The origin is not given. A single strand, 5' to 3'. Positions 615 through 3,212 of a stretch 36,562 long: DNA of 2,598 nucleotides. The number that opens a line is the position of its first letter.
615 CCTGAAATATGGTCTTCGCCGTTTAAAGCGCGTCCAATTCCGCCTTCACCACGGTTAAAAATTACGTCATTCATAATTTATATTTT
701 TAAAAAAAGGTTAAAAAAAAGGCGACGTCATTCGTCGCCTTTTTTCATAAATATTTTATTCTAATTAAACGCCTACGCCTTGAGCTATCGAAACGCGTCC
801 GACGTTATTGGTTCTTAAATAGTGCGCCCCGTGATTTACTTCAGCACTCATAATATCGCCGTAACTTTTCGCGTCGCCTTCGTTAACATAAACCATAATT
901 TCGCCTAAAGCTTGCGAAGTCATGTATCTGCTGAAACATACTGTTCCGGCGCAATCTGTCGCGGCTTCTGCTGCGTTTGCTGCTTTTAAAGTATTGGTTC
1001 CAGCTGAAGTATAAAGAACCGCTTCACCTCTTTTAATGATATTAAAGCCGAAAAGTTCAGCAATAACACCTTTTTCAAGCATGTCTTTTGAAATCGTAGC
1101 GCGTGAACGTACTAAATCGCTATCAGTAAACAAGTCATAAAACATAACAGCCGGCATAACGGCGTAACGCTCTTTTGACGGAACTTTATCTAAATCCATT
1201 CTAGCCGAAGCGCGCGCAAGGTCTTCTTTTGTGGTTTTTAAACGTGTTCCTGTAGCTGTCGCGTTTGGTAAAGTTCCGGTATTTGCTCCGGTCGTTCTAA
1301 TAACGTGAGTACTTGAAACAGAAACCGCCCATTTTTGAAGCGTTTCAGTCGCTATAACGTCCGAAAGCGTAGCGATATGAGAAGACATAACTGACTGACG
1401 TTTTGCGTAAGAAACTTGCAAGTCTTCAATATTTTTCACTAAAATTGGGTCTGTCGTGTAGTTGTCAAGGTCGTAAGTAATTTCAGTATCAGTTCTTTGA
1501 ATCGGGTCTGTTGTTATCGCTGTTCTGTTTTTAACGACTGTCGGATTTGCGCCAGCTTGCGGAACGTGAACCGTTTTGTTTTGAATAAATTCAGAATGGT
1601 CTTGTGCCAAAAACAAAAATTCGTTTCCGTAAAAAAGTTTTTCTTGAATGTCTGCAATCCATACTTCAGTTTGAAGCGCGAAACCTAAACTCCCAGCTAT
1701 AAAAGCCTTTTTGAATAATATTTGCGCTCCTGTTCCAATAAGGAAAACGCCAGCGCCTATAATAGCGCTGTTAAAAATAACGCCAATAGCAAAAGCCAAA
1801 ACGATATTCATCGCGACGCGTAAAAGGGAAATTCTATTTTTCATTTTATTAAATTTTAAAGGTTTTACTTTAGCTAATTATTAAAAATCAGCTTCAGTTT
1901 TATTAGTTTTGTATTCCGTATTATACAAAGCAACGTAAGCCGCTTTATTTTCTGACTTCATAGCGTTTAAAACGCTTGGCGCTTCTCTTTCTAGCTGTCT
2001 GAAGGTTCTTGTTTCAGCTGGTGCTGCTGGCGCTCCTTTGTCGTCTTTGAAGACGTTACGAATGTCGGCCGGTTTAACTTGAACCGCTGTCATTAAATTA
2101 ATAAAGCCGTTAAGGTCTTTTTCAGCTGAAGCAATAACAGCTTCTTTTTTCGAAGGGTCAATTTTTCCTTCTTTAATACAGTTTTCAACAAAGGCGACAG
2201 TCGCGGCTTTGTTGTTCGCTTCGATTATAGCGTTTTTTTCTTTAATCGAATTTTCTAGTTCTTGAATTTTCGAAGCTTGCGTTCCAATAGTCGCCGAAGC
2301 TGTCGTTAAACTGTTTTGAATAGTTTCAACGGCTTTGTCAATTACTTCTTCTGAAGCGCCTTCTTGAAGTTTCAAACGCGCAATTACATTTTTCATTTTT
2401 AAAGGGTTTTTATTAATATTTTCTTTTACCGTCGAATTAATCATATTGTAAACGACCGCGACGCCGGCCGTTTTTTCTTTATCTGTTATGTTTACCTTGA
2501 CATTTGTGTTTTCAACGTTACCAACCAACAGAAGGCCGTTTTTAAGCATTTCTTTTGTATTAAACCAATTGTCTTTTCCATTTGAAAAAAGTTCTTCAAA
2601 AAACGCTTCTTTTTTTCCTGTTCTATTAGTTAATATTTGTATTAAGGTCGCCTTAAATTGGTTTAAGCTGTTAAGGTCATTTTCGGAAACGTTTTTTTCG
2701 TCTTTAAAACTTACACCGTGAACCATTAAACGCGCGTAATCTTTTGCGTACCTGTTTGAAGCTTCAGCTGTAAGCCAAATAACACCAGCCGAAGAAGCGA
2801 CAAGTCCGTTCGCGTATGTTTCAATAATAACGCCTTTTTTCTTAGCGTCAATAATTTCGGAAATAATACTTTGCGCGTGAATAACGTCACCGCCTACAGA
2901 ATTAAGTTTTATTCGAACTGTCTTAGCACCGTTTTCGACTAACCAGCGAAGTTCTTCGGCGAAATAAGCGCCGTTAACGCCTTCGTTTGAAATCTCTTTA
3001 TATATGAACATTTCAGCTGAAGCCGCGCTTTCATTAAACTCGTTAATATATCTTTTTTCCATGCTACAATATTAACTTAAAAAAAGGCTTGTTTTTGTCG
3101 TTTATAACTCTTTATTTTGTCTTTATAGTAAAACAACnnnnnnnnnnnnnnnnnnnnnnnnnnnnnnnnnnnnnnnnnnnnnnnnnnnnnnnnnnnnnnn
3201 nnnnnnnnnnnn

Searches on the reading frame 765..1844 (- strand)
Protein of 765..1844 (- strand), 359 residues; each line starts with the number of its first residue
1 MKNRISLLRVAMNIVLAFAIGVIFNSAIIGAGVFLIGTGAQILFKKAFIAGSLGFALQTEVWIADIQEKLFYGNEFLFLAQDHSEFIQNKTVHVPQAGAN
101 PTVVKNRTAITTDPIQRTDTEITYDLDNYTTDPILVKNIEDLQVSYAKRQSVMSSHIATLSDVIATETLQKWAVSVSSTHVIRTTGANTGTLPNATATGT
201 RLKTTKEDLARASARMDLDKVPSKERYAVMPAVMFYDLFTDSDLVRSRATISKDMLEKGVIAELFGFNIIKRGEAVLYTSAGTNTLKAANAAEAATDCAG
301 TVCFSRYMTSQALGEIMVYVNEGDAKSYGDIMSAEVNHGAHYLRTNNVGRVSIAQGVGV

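Call 5: search_protein_families(library=pfam, proteins=[window:765-1844:-], max_evalue=0.1)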
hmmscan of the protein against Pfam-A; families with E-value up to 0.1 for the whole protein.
window:765-1844:- (359 aa): 0 families

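Call 6: search_protein_families(library=phrogs, proteins=[window:765-1844:-], max_evalue=0.1)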
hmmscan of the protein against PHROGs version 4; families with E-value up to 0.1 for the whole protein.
window:765-1844:- (359 aa): 3 families
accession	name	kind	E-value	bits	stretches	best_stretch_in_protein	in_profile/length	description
phrog_267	-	head and packaging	7.9e-31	108.6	1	56-355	39-327/410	major head protein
phrog_283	-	head and packaging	5.4e-08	33.6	1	88-293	41-238/385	major head protein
phrog_3437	-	head and packaging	0.0007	19.9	1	117-270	70-219/294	major head protein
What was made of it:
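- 765..1844 (-): Major head protein, followed by a strong terminator at 714..746 (-). phrog_267 E 8e-31 (call 6).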

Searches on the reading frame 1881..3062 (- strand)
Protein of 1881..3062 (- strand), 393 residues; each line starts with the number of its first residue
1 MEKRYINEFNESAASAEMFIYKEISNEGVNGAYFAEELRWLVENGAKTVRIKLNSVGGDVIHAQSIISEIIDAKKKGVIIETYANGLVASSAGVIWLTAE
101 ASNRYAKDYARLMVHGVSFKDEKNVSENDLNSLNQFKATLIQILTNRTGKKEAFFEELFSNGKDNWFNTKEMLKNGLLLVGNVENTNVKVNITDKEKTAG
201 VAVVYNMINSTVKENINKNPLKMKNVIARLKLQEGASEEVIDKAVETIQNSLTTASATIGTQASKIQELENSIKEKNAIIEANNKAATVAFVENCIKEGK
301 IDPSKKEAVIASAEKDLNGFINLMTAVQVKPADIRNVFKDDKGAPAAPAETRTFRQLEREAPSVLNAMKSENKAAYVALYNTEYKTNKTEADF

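Call 5: search_protein_families(library=pfam, proteins=[window:1881-3062:-], max_evalue=0.1)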
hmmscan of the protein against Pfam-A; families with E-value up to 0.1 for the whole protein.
window:1881-3062:- (393 aa): 3 families
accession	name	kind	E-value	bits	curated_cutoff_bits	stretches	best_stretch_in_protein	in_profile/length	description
PF00574.28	CLP_protease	-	9.1e-16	58.7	20.2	1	8-178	9-175/182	Clp protease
PF10123.14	Mu-like_Pro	-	0.0097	15.9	25.2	1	210-337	179-293/330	Mu-like prophage I protein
PF16716.10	BST2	-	0.045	14.9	27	0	241-283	43-85/91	Bone marrow stromal antigen 2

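Call 6: search_protein_families(library=phrogs, proteins=[window:1881-3062:-], max_evalue=0.1)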
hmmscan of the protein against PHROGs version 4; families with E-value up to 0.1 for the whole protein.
window:1881-3062:- (393 aa): 13 families
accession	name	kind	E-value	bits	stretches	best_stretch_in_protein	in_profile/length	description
phrog_2976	-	head and packaging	1.8e-23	84.9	1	8-330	10-359/394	head maturation protease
phrog_11321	-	unknown function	3.8e-13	50.6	1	193-387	147-326/327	-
phrog_1684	-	head and packaging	2.2e-11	44.8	1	21-233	50-249/284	head maturation protease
phrog_3348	-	unknown function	2.3e-08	34.7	1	12-230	34-245/386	-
phrog_1827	-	other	6.6e-08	33.1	1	37-174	42-175/202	ATP-dependent protease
phrog_13984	-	unknown function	3.2e-06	28.3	1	14-101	30-112/123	-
phrog_5410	-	other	3.3e-06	27.6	1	47-118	56-122/323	ATP-dependent protease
phrog_3894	-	head and packaging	3.9e-05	24.1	1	245-331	339-425/458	head maturation protease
phrog_26024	-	other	4.3e-05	23.9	1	50-138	66-149/202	protease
phrog_328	-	head and packaging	6e-05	23.8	1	217-336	171-298/339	head maturation protease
phrog_976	-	head and packaging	0.0013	19.2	1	249-314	243-308/415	head maturation protease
phrog_89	-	lysis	0.026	15.5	1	244-287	23-66/143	Rz-like spanin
phrog_6851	-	unknown function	0.03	15.8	0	252-296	3-44/77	-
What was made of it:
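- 1881..3062 (-): ClpP-type head maturation protease with a scaffold-like C-terminal part. First gene of the unit that p55 is proposed to regulate. PF00574 E 9e-16, phrog_2976 E 2e-23 (calls 5, 6).
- On acr-aca anti-CRISPR locus (JBD30 type): Window order is G-like 4424..4822, p167, cassette, ClpP protease 1881..3062 (calls 5, 6).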
